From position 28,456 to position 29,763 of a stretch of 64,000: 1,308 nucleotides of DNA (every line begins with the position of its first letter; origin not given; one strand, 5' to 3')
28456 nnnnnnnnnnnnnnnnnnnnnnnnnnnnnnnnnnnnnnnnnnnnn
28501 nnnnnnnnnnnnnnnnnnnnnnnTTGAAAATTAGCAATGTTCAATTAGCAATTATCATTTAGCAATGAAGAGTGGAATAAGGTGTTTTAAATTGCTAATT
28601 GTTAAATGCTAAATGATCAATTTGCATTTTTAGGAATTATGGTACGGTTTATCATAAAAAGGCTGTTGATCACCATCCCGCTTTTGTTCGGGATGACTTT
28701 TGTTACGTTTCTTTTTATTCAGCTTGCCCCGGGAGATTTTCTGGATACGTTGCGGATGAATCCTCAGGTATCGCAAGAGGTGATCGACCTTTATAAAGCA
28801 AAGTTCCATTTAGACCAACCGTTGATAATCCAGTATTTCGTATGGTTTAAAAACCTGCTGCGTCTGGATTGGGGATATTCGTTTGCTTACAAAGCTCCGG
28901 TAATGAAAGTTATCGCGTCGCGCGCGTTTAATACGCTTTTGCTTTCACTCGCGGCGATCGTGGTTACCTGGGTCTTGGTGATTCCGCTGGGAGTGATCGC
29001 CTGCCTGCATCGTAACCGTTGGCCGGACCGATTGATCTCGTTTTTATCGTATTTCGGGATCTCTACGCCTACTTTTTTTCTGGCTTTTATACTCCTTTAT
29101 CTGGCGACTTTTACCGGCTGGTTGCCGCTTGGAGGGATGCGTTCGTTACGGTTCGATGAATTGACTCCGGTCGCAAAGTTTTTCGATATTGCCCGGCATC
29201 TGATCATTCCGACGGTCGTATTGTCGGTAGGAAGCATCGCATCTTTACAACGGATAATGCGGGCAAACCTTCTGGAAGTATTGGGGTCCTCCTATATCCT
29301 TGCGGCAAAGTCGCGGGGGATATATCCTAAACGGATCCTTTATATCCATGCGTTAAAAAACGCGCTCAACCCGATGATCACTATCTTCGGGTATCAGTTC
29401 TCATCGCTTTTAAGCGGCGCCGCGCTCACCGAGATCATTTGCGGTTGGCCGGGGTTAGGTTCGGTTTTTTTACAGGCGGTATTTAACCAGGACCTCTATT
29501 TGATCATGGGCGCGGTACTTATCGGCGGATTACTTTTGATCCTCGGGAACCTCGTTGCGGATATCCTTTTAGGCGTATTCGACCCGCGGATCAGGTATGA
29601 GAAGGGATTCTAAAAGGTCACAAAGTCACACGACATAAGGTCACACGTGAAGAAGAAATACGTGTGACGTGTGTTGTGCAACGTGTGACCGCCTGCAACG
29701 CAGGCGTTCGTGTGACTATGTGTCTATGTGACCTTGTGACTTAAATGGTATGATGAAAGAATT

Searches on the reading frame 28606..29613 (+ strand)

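Call 15: search_protein_families(library=pfam, proteins=[window:28606-29613:+])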
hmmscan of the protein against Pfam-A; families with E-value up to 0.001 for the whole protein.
window:28606-29613:+ (335 aa): 2 families
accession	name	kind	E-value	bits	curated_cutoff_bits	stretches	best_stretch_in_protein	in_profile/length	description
PF00528.27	BPD_transp_1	-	1.4e-40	139.5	26.4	1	126-330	2-183/184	Binding-protein-dependent transport system inner membrane component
PF19300.4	BPD_transp_1_N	-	5.2e-09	36.7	23.8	1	12-107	1-107/114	Binding-prot-dependent transport system membrane comp, N-term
